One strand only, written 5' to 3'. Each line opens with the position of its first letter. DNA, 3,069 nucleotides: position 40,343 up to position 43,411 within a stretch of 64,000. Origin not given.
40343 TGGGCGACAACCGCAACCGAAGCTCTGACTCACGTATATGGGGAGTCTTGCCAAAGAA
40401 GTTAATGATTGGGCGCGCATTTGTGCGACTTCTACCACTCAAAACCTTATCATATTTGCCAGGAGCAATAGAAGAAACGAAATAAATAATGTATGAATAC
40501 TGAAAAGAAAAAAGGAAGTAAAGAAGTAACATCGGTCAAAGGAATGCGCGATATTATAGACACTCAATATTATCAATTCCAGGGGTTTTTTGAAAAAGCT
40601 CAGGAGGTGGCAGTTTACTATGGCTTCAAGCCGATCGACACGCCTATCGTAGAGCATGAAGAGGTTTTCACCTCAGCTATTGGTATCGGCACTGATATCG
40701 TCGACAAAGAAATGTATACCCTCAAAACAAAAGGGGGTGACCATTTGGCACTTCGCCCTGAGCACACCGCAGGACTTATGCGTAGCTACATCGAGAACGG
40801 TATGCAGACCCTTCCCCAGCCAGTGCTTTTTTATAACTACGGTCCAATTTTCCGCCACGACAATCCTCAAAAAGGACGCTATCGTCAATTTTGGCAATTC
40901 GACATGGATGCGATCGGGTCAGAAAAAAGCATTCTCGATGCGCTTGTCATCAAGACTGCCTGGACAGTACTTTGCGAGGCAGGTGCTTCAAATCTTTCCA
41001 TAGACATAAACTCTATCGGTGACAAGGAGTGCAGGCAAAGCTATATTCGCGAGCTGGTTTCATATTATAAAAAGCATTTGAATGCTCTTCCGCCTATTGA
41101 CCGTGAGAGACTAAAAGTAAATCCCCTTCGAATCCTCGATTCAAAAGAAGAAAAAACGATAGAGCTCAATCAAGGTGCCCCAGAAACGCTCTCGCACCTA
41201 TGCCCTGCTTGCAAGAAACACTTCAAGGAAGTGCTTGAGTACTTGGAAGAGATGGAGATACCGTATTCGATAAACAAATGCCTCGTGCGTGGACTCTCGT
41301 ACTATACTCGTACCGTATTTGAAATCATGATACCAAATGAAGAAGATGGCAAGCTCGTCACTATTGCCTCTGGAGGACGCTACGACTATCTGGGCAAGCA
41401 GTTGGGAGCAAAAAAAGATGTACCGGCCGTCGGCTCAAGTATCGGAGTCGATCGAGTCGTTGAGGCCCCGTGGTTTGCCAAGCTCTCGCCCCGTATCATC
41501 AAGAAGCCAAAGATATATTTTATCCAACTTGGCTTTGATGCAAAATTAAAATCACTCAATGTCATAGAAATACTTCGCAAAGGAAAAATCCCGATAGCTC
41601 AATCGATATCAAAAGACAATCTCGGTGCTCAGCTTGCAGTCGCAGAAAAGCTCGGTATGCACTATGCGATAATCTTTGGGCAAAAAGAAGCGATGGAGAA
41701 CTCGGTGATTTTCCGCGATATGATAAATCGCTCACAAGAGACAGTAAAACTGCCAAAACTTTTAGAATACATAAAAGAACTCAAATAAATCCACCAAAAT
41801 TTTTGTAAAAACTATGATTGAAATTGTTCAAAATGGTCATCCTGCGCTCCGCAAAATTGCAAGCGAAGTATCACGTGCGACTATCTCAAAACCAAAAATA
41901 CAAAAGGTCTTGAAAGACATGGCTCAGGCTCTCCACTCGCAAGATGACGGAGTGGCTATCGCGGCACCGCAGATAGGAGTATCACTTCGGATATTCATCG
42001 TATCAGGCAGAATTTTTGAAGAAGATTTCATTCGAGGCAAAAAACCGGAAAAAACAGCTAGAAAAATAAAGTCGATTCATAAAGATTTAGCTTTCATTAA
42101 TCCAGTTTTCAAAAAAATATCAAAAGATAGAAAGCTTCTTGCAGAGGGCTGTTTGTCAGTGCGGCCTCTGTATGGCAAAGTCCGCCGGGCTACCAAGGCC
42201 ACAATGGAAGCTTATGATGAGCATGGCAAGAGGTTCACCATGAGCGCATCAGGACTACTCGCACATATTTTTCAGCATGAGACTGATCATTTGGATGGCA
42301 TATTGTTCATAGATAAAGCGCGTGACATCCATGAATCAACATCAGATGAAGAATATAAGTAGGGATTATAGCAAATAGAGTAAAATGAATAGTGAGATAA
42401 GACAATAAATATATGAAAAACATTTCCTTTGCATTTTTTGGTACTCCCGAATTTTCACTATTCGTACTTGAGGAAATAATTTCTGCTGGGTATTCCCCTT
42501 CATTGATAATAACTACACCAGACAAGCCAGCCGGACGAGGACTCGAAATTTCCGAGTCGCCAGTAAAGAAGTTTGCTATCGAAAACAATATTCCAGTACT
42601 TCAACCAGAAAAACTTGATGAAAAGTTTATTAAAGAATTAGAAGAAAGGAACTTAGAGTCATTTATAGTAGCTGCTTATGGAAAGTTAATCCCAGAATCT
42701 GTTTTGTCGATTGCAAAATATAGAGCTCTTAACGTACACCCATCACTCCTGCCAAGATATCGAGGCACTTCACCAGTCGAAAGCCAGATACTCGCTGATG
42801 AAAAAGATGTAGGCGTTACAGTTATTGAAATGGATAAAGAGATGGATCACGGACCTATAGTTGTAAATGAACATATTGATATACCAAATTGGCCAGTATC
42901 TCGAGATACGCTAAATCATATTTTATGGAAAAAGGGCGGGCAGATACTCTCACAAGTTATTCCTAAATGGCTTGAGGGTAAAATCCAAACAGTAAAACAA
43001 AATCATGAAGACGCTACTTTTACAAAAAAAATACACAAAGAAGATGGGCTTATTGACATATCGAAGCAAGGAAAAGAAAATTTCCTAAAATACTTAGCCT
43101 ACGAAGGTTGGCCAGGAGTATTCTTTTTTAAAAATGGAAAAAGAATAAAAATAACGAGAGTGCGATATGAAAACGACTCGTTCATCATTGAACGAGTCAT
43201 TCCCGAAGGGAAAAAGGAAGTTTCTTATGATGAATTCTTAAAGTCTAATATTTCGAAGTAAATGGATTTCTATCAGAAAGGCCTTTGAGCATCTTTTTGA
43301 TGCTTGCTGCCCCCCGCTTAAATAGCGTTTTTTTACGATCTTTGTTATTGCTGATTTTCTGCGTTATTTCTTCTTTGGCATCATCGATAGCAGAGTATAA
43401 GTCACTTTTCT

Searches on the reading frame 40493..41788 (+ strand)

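Call 8: search_protein_families(library=pfam, proteins=[window:40493-41788:+], max_evalue=0.001)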
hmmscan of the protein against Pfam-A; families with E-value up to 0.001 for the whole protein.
window:40493-41788:+ (431 aa): 3 families
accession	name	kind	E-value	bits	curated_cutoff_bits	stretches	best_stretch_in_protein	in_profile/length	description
PF13393.11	tRNA-synt_His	-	1.8e-28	100.1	25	1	17-322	1-308/308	Histidyl-tRNA synthetase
PF00587.30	tRNA-synt_2b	-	2e-12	48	29.3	1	75-323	1-172/179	tRNA synthetase class II core domain (G, H, P, S and T)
PF03129.25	HGTP_anticodon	-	3e-09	37.4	21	1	354-430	18-94/94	Anticodon binding domain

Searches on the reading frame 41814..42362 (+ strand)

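Call 8: search_protein_families(library=pfam, proteins=[window:41814-42362:+], max_evalue=0.001)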
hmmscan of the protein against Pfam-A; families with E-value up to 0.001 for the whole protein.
window:41814-42362:+ (182 aa): 1 family
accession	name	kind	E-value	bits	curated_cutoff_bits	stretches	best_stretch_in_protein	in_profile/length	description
PF01327.26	Pep_deformylase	-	6.2e-43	146.5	22.8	1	3-172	3-153/156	Polypeptide deformylase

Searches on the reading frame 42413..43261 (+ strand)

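Call 8: search_protein_families(library=pfam, proteins=[window:42413-43261:+], max_evalue=0.001)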
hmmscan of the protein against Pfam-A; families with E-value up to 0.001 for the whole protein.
window:42413-43261:+ (282 aa): 2 families
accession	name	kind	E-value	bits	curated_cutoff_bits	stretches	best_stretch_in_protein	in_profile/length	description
PF00551.24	Formyl_trans_N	-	1.5e-31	110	26.1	1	7-183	6-181/181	Formyl transferase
PF02911.23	Formyl_trans_C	-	1.1e-07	32.4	21.1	1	206-255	1-50/100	Formyl transferase, C-terminal domain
